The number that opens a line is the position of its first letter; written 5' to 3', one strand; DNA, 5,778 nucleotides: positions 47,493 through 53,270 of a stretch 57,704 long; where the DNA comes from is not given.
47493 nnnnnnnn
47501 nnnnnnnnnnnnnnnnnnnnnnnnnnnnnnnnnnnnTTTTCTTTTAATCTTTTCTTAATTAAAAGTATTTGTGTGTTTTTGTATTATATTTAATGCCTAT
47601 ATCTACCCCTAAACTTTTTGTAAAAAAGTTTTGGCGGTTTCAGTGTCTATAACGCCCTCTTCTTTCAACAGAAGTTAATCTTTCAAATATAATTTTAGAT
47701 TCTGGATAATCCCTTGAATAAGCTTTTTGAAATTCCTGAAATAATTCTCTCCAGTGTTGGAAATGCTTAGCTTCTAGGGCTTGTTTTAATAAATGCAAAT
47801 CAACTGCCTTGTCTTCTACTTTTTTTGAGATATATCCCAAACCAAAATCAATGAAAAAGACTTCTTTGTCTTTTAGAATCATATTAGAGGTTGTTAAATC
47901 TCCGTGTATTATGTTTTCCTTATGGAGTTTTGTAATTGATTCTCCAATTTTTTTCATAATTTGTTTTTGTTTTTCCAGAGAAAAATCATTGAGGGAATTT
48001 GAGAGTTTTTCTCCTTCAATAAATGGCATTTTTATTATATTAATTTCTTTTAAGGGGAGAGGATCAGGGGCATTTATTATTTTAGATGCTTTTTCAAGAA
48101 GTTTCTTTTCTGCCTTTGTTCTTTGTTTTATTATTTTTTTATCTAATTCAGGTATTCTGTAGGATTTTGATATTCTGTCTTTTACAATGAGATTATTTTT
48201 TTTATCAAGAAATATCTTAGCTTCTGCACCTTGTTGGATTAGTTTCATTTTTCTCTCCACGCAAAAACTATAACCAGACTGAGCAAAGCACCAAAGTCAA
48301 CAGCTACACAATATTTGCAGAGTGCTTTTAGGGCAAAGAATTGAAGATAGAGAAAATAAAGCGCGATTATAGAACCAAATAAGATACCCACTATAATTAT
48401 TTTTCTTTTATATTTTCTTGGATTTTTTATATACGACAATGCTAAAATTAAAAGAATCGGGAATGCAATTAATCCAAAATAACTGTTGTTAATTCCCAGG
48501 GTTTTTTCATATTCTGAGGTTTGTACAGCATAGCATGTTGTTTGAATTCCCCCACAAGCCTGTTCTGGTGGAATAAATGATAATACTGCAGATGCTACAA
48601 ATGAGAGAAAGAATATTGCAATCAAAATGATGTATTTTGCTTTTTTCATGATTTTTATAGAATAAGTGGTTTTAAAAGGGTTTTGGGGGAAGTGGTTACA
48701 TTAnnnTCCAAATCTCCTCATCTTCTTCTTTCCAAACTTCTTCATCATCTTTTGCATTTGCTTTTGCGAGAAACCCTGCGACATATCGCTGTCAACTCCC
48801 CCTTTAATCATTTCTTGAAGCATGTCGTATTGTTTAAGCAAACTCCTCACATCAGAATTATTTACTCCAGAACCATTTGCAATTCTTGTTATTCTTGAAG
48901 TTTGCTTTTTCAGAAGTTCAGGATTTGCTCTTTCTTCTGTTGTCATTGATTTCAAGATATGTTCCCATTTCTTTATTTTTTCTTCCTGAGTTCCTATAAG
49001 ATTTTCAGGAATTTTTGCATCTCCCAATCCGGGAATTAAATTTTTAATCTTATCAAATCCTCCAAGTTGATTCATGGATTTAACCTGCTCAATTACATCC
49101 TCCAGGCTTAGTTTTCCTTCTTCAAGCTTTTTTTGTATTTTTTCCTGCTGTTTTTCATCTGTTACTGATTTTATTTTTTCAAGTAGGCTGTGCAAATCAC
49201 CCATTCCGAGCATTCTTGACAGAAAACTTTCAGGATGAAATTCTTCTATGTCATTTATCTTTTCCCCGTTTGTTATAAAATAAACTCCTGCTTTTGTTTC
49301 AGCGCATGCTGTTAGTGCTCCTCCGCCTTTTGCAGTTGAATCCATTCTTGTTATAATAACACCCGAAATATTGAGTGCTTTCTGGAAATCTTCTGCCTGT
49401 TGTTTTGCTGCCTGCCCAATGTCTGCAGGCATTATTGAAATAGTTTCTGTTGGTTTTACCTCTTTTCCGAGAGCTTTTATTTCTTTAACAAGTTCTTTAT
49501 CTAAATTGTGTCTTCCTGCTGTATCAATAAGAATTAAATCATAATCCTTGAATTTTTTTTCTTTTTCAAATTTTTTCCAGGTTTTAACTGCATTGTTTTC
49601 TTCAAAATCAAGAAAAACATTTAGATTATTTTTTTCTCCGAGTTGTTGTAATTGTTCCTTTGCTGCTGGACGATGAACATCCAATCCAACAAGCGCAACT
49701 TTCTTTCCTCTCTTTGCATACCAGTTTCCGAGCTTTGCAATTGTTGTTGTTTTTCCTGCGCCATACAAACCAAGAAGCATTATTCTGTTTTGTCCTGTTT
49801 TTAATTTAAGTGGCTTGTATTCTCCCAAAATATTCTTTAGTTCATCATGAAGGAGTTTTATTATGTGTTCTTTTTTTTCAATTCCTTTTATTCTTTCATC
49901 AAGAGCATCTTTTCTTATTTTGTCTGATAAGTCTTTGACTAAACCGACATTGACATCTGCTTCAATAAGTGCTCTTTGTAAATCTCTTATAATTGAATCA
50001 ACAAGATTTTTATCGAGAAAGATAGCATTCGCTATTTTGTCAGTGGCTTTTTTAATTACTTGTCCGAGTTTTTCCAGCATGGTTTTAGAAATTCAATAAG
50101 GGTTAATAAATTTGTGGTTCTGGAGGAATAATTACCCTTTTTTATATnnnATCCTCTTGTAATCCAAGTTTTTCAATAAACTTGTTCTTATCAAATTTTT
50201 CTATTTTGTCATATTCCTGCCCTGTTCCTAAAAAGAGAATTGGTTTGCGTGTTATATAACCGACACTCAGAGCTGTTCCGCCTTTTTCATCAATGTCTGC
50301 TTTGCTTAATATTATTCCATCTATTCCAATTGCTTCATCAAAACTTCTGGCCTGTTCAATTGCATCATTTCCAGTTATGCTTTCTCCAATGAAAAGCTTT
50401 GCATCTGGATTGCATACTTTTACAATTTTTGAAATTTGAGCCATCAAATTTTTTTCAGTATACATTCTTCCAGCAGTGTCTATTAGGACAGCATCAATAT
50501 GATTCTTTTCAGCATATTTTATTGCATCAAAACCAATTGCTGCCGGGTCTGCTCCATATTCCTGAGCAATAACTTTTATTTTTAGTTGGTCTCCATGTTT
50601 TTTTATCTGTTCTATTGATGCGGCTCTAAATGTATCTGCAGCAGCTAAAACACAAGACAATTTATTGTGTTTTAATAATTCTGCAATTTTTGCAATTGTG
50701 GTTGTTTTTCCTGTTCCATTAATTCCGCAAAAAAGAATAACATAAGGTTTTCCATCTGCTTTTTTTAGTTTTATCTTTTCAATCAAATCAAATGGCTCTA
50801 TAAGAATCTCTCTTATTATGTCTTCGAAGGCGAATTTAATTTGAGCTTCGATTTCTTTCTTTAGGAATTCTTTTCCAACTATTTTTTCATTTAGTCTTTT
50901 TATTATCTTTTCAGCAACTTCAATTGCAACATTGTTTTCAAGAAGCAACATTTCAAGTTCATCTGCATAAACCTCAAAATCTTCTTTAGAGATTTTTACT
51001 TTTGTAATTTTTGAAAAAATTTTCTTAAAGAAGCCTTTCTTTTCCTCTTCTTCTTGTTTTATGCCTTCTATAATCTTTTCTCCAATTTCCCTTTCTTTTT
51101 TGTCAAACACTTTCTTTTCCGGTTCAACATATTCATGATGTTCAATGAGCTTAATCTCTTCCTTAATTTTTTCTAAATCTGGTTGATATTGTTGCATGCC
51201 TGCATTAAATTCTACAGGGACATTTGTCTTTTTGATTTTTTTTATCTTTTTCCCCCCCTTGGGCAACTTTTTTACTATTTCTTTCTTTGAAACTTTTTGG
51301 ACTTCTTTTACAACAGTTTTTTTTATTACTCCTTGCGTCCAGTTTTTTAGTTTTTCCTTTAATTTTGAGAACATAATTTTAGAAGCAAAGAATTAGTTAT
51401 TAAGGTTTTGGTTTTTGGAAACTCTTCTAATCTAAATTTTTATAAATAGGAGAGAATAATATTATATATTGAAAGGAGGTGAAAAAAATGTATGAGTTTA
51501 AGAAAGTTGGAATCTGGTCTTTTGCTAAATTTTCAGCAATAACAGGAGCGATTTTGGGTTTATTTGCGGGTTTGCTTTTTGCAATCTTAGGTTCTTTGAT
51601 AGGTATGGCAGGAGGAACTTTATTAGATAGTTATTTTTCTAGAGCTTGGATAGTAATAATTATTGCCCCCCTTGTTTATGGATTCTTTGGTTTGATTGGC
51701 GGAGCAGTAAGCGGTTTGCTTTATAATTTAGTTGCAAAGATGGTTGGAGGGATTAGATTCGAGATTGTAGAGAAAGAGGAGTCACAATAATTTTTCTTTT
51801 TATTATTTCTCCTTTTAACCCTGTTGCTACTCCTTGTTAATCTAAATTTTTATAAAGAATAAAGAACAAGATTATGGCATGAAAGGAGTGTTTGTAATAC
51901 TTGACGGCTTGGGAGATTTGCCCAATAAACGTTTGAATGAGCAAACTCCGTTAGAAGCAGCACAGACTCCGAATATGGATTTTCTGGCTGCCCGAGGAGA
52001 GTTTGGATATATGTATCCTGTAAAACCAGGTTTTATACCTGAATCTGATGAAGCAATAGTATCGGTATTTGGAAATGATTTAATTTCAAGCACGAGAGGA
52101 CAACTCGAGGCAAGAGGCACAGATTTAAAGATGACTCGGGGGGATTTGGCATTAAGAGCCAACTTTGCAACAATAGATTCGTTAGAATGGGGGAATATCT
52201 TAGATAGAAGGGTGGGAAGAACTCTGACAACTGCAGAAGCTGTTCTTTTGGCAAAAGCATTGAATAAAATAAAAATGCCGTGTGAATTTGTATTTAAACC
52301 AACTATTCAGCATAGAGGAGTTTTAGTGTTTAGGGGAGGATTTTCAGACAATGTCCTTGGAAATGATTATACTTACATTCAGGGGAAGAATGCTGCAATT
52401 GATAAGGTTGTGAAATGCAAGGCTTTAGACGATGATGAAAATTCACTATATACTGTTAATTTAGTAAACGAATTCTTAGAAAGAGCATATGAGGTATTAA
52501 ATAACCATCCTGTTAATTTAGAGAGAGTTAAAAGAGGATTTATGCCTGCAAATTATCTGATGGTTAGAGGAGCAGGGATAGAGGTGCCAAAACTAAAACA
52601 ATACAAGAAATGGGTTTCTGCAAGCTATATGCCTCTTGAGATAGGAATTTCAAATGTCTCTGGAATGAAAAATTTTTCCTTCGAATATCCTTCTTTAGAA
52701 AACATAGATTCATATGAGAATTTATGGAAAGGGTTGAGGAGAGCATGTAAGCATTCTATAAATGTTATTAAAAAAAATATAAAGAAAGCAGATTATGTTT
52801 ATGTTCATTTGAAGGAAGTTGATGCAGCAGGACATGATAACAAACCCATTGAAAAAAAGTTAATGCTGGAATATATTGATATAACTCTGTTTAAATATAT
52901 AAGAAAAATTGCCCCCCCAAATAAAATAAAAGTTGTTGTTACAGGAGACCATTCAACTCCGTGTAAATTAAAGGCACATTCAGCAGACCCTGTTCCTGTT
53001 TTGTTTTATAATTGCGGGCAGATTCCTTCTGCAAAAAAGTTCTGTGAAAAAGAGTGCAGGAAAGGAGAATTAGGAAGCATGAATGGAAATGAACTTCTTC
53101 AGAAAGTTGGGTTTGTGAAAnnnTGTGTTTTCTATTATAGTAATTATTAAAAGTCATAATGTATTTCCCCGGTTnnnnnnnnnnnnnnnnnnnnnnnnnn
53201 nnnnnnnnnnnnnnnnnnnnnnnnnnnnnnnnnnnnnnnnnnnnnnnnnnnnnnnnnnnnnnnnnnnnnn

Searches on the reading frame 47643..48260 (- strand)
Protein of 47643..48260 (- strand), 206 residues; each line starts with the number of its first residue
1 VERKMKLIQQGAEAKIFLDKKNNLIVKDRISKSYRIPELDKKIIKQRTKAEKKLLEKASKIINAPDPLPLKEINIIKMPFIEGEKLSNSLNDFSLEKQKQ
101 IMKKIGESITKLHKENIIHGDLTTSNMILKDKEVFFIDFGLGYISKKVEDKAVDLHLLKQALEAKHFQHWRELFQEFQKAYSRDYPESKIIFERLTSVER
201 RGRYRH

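Call 87: search_protein_families(library=pfam, proteins=[window:47643-48260:-], max_evalue=0.001)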
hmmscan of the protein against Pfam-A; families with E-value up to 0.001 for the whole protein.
window:47643-48260:- (206 aa): 8 families
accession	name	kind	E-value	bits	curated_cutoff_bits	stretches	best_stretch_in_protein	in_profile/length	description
PF01163.29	RIO1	-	9e-13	48.7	22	1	38-140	45-149/187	RIO domain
PF00069.31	Pkinase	-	7e-09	35.9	31.7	1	46-144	43-147/263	Protein kinase domain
PF06293.20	Kdo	-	1.6e-06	28.2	21.3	1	90-167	112-195/207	Lipopolysaccharide kinase (Kdo/WaaP) family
PF07714.23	PK_Tyr_Ser-Thr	-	6.6e-06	26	23.1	1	77-145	79-152/258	Protein tyrosine and serine/threonine kinase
PF03109.22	ABC1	-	2e-05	24.3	22.9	1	63-147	131-220/244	ABC1 atypical kinase-like domain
PF06176.17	WaaY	-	6.1e-05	23.2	20.3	1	74-144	118-183/229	Lipopolysaccharide core biosynthesis protein (WaaY)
PF01636.29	APH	-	0.00035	20.9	23.2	0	117-144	170-199/239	Phosphotransferase enzyme family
PF22303.2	OspG_kinase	-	0.00037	21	27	0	7-141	1-129/152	Protein kinase OspG, kinase domain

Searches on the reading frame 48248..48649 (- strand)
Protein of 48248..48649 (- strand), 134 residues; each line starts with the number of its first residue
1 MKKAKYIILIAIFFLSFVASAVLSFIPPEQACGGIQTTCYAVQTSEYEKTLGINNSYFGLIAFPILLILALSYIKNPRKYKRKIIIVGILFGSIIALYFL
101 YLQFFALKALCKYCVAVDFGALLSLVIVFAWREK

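Call 87: search_protein_families(library=pfam, proteins=[window:48248-48649:-], max_evalue=0.001)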
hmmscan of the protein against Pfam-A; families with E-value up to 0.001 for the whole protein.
window:48248-48649:- (134 aa): 1 family
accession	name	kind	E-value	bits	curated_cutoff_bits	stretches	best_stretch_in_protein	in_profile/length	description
PF07884.19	VKOR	-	1.2e-17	64.8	27.5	1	8-128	2-133/134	Vitamin K epoxide reductase family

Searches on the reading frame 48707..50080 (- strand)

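Call 88: search_protein_families(library=pfam, proteins=[window:48707-50080:-], max_evalue=0.001)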
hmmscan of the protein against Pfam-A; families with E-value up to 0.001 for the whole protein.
window:48707-50080:- (458 aa): 8 families
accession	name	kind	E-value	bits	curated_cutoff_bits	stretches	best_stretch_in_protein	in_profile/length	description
PF00448.28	SRP54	-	1.7e-62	211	22.7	1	98-292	2-196/196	SRP54-type protein, GTPase domain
PF02978.25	SRP_SPB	-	1.7e-26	92.8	27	1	324-425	2-91/91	Signal peptide binding domain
PF02881.24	SRP54_N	-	2.3e-12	47.4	22.4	1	5-81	1-75/75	SRP54-type protein, helical bundle domain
PF01656.29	CbiA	-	3.6e-09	37.1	25.4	1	107-264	9-101/125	CobQ/CobB/MinD/ParA nucleotide binding domain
PF03308.22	MeaB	-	9.3e-05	22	23.1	1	95-136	30-72/273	Methylmalonyl Co-A mutase-associated GTPase MeaB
PF13604.12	AAA_30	-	0.00035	20.8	27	0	97-191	18-100/191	AAA domain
PF03029.23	ATP_bind_1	-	0.00053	20.3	27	0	103-193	2-104/240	Conserved hypothetical ATP binding protein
PF25199.1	nSTAND_NTPase5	-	0.00072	19.8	34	0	82-173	26-118/145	Novel STAND NTPase 5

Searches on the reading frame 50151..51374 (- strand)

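Call 88: search_protein_families(library=pfam, proteins=[window:50151-51374:-], max_evalue=0.001)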
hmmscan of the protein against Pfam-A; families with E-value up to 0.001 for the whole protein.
window:50151-51374:- (408 aa): 6 families
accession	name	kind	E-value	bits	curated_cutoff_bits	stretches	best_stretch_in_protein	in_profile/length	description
PF00448.28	SRP54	-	1.7e-68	230.6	22.7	1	210-403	1-194/196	SRP54-type protein, GTPase domain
PF02881.24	SRP54_N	-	5.3e-09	36.6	22.4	1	116-173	5-63/75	SRP54-type protein, helical bundle domain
PF13245.12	AAA_19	-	8.3e-06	26.5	25.1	1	212-312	13-112/134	AAA domain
PF00005.33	ABC_tran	-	0.00028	21.9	25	0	212-295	13-87/137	ABC transporter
PF06414.18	Zeta_toxin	-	0.00028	20.8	22.3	1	201-253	8-58/199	Zeta toxin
PF13604.12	AAA_30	-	0.00081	19.6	27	0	212-253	20-60/191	AAA domain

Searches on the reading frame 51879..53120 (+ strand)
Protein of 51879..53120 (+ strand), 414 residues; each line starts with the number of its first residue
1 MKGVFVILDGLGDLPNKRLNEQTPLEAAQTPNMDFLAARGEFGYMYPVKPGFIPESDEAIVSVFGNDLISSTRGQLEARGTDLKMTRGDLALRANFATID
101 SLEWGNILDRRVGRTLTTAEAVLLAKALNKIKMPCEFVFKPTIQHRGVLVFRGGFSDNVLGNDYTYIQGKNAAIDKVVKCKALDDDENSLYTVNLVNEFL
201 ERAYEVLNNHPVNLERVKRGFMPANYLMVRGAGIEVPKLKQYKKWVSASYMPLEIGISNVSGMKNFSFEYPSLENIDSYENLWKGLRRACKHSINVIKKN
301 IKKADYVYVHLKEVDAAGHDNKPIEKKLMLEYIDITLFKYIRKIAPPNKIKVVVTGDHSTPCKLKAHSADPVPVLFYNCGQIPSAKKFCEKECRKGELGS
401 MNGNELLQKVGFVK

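Call 88: search_protein_families(library=pfam, proteins=[window:51879-53120:+], max_evalue=0.001)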
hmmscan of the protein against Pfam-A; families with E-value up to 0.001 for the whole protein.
window:51879-53120:+ (414 aa): 2 families
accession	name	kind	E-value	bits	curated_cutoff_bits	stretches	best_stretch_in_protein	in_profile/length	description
PF10143.14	PhosphMutase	-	4.4e-35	121.5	21.5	1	37-213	1-170/170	2,3-bisphosphoglycerate-independent phosphoglycerate mutase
PF01676.23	Metalloenzyme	-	9.7e-29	101.1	24.3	1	1-405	1-244/252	Metalloenzyme superfamily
